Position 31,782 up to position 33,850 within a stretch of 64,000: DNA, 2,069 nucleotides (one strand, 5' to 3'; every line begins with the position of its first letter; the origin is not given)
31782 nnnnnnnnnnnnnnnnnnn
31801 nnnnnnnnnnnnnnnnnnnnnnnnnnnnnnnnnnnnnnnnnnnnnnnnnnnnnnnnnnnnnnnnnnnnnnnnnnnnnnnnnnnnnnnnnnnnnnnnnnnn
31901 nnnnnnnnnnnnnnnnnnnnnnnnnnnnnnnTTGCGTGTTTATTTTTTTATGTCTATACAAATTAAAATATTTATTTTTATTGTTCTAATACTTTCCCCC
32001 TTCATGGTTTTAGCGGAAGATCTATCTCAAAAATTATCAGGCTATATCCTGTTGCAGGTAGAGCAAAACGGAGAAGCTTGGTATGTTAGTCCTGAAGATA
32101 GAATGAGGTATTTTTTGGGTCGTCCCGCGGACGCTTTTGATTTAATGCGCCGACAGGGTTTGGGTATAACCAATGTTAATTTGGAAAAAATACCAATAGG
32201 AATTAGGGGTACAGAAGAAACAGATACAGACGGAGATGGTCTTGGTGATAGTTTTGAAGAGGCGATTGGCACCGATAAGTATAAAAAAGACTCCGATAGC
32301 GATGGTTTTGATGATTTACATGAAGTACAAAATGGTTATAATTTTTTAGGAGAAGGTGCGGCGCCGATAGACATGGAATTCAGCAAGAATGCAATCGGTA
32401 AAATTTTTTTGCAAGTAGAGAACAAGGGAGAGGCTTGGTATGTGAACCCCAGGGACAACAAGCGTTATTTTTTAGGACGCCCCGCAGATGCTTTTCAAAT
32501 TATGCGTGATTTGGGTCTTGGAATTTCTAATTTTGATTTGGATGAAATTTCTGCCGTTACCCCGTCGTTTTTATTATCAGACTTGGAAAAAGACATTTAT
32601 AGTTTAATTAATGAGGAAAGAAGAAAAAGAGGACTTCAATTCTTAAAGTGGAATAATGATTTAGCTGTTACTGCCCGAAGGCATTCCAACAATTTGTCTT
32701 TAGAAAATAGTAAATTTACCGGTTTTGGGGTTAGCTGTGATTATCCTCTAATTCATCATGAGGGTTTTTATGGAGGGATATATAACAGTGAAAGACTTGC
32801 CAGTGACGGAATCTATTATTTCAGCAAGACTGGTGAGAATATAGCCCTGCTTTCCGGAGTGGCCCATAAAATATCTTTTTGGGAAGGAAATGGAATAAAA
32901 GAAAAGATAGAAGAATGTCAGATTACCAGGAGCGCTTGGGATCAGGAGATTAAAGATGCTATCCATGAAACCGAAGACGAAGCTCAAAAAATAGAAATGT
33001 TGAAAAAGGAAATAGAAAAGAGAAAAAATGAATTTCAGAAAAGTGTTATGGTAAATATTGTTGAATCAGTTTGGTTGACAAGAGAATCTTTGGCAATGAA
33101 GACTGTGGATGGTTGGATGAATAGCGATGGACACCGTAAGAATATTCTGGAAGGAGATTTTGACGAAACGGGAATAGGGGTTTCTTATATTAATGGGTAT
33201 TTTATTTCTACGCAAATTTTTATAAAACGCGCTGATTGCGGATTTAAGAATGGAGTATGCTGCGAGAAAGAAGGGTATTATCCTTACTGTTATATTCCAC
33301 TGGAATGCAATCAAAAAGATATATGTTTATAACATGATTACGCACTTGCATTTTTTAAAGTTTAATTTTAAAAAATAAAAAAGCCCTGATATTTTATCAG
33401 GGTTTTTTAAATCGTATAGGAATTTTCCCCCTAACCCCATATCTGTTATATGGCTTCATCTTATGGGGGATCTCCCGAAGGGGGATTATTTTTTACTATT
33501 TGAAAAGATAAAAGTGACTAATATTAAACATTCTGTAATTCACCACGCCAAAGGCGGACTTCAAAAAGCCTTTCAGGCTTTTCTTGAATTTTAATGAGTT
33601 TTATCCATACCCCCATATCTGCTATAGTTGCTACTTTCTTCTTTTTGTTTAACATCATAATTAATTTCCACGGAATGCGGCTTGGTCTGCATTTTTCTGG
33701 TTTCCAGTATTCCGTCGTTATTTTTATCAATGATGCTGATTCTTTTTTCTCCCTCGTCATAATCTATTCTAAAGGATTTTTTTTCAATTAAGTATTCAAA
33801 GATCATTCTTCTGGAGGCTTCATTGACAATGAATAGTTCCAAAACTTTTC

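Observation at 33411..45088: Two direct copies of a structured 180-223 bp intergenic element bracket an 11-kb segment; the conservation pattern resembles an ncRNA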

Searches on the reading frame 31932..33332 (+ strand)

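Call 9: search_protein_families(library=pfam, proteins=[window:31932-33332:+])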
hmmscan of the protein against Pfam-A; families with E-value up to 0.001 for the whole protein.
window:31932-33332:+ (466 aa): 1 family
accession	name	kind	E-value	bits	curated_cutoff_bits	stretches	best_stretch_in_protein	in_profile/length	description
PF00188.32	CAP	-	4.9e-13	50.4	21.1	2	224-259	2-37/117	Cysteine-rich secretory protein family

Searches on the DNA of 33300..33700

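Call 7: search_rna_families(source=window, start=33300, end=33700, threshold=evalue, max_evalue=10, show_alignments=3)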
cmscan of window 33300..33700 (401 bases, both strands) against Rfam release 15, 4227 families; matches with E-value up to 10: 29.
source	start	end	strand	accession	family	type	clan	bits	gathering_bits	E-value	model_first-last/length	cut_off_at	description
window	33372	33493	-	RF02053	STnc430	Gene; sRNA;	-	28.7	47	0.012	1-162/162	no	Enterobacterial sRNA STnc430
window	33372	33529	-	RF02449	ncr1015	Gene; sRNA;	-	26.4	60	0.11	1-121/121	no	Bacillus sRNA ncr1015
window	33362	33414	-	RF02433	SpF36_sRNA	Gene; sRNA;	-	25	48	0.21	1-51/51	no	Streptococcus sRNA SpF36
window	33375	33434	-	RF00042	CopA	Gene; antisense;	-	23.6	60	0.054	1-92/92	no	CopA-like RNA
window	33360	33411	-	RF01096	PK-HAV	Cis-reg;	-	23.6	50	1.2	1-56/56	no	HepA virus 3'-terminal pseudoknot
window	33327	33412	+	RF02449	ncr1015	Gene; sRNA;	-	23.5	60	0.4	1-121/121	no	Bacillus sRNA ncr1015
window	33333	33408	+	RF02083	OrzO-P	Gene; antitoxin;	-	23.1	60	0.17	1-76/76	no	OrzO-P RNA antitoxin family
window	33339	33418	+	RF01774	rpsL_ricks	Cis-reg; leader;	-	23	60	2.4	1-131/131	no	Rickettsia rpsL leader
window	33374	33424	-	RF02064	STnc370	Gene; sRNA;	-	22.8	54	1.2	1-71/71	no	Enterobacterial sRNA STnc370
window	33322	33419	+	RF00121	MicC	Gene; sRNA;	-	22.2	90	0.49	1-123/123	no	MicC RNA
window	33366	33496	-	RF02550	RnaG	Gene; sRNA;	-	21.9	153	0.18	1-120/120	no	RnaG sRNA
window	33347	33492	+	RF01770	rimP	Cis-reg; leader;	-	20.4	47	0.57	1-102/102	no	Gammaprotebacteria rimP leader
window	33366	33593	-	RF03533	SQ1002_RNA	Gene; sRNA;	-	19.4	128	0.05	1-237/237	no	Clostridioides difficile sRNA SQ1002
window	33367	33438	-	RF00121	MicC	Gene; sRNA;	-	19.3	90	1.8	1-123/123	no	MicC RNA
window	33330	33409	+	RF02891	AgrB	Gene; antisense;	-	17.9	40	1.5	1-84/84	no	ArsR-gov region gene B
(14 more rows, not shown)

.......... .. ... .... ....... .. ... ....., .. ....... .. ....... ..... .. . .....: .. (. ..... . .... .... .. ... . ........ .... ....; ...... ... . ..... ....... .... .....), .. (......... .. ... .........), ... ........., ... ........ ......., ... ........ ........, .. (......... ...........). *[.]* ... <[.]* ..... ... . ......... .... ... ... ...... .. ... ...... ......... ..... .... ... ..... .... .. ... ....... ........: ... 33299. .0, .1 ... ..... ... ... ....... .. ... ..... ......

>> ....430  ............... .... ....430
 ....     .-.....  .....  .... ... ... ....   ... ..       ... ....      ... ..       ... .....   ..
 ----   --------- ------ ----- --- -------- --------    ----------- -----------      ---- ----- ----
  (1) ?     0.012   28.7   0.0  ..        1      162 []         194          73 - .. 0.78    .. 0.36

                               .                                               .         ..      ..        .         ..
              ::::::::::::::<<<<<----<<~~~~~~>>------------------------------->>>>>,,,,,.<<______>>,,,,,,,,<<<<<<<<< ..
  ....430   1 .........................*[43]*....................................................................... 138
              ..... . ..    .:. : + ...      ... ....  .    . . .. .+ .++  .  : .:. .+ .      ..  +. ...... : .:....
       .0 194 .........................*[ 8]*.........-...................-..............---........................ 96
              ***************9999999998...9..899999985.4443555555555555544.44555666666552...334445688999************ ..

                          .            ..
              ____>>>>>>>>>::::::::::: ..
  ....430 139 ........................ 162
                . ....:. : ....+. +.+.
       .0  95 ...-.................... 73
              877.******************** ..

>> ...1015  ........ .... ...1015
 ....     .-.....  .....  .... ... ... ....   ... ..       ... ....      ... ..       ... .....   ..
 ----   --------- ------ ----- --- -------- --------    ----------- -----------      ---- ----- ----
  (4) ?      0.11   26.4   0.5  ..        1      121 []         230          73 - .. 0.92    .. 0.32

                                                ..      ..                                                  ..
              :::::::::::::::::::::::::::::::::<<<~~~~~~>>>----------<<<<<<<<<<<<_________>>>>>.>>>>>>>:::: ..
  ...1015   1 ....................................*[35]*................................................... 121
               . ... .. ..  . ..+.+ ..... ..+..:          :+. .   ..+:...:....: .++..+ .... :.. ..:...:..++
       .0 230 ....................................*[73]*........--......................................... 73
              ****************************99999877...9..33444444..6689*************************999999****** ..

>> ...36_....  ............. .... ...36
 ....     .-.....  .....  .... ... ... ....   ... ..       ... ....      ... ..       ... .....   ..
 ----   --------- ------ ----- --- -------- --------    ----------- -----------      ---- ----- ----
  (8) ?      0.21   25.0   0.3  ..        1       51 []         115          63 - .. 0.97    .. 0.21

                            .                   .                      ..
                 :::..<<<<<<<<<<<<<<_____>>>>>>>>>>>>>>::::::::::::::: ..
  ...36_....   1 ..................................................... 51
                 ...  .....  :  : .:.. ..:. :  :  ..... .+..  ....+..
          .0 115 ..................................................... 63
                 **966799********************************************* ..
